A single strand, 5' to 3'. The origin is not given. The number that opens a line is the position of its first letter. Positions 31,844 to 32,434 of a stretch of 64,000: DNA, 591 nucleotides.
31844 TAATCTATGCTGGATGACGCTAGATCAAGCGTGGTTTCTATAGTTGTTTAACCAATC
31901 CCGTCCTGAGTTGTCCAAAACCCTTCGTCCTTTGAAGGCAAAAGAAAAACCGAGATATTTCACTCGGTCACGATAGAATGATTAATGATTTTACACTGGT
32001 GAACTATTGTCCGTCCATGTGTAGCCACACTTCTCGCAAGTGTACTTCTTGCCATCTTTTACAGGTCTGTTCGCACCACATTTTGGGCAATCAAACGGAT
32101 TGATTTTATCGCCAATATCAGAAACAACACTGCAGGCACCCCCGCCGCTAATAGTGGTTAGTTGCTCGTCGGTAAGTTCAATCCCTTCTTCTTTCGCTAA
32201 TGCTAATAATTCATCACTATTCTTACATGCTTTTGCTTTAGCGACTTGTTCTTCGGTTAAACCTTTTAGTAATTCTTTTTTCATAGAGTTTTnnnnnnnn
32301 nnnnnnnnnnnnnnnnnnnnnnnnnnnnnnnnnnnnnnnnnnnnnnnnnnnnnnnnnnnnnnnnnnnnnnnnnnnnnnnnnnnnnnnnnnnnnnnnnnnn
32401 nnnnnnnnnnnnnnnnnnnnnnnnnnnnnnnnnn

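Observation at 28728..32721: Multi-copy cassette array of Nif11-type double-glycine leader peptides carrying zinc-ribbon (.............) cores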

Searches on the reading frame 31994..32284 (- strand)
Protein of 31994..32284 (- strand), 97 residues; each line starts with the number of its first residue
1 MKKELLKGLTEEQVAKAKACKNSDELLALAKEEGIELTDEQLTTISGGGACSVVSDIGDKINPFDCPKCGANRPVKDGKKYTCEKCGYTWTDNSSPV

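Call 3: search_protein_families(library=ncbifam, max_evalue=1, proteins=[window:31994-32284:-])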
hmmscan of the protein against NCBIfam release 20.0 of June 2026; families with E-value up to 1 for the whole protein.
seq(97 aa): 26 families (the best 25 are shown)
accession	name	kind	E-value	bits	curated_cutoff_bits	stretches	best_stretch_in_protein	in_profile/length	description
NF050000.1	IS1_IS1595_Zn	domain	0.00044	20.7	28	1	66-92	1-33/34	IS1/IS1595 family N-terminal zinc-binding domain-containing protein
TIGR03798.1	leader_Nif11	subfamily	0.00057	20.1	32.3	1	16-44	22-50/68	Nif11-like leader peptide family RiPP precursor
TIGR00686.1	phnA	hypoth_equivalog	0.00075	19.6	80.2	1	65-94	4-33/109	zinc ribbon domain-containing protein YjdM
NF011481.0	PRK14890.1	equivalog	0.0014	18.6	61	1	58-89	22-59/61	putative Zn-ribbon RNA-binding protein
NF047723.1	TransFacS4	equivalog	0.0017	18.8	120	1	66-91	4-28/90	transcription factor S4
NF001669.0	PRK00432.1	equivalog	0.0022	17.9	54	1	65-89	28-52/58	30S ribosomal protein S27ae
TIGR01384.1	TFS_arch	equivalog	0.0034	18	64.75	1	66-92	3-28/101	transcription factor S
NF003058.0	PRK03976.1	equivalog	0.0043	17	87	1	60-92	33-66/91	50S ribosomal protein L37ae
NF033558.1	transpos_IS1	equivalog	0.0097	15.9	100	1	66-95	1-36/199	IS1 family transposase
NF005122.0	PRK06556.1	equivalog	0.017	12.8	859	1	47-89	926-956/960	vitamin B12-dependent ribonucleotide reductase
NF011302.0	PRK14714.1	equivalog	0.022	12.2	1791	1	17-90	658-732/1350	DNA-directed DNA polymerase II large subunit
NF038034.1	lactGbeta_entB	subfamily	0.042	14.1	37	1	37-50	1-14/38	lactococcin G-beta/enterocin 1071B family bacteriocin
NF058542.1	CtkRMPhLog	equivalog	0.052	13.5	300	1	20-57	11-48/177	cytokinin riboside 5'-monophosphate phosphoribohydrolase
NF048018.1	IS256_N_4Cys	domain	0.069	13.8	27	1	66-89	2-30/31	transposase-like zinc-binding domain-containing protein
TIGR01847.1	bacteriocin_sig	domain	0.099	13.4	15.7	1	36-48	3-15/15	bacteriocin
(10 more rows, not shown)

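Call 4: search_protein_families(library=pfam, max_evalue=1, proteins=[window:31994-32284:-])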
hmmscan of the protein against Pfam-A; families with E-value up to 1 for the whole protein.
seq(97 aa): 28 families (the best 25 are shown)
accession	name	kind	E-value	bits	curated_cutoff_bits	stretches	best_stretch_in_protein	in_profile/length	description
PF08271.17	Zn_Ribbon_TF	-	0.00021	21.2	29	1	66-94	3-33/43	TFIIB zinc-binding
PF08274.17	Zn_Ribbon_YjdM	-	0.00073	19.9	30.8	1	66-91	5-30/30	PhnA Zinc-Ribbon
PF12760.12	Zn_ribbon_IS1595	-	0.00097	19.5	25.4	1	62-89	17-46/46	Transposase zinc-ribbon domain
PF07282.18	Cas12f1-like_TNB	-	0.005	17.4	26.3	1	66-90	31-50/60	Cas12f1-like, TNB domain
PF19148.5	DUF5830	-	0.0056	17.1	26.8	1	21-72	34-85/114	Family of unknown function (DUF5830)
PF07862.16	Nif11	-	0.0084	16.8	23.8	1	16-40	22-46/48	Nif11 domain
PF13717.11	Zn_ribbon_4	-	0.0084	16.5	30.3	1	65-91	4-36/36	zinc-ribbon domain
PF25206.1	DUF7836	-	0.01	16.1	26.7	1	55-75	22-42/59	Domain of unknown function (DUF7836)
PF24113.1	DUF7387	-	0.015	16.1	27.9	1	6-44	30-68/85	Family of unknown function (DUF7387)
PF07754.17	HVO_2753_ZBP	-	0.02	15.1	33.2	1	58-87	11-46/46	Small zinc finger protein HVO_2753-like, Zn-binding pocket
PF21349.2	RUBY_RBDX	-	0.024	14.5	26.5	0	81-96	1-16/30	Rubrerythrin, rubredoxin-like domain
PF00649.23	Copper-fist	-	0.028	14.4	25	1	76-86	3-13/39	Copper fist DNA binding domain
PF13465.12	zf-H2C2_2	-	0.044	14.6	40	0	61-70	12-21/26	Zinc-finger double domain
PF07191.17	Zn_ribbon_6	-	0.073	13.5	25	1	65-88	2-24/67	Double zinc ribbon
PF09723.15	Zn_ribbon_8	-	0.075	13.5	34.4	0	60-72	24-35/41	Zinc ribbon domain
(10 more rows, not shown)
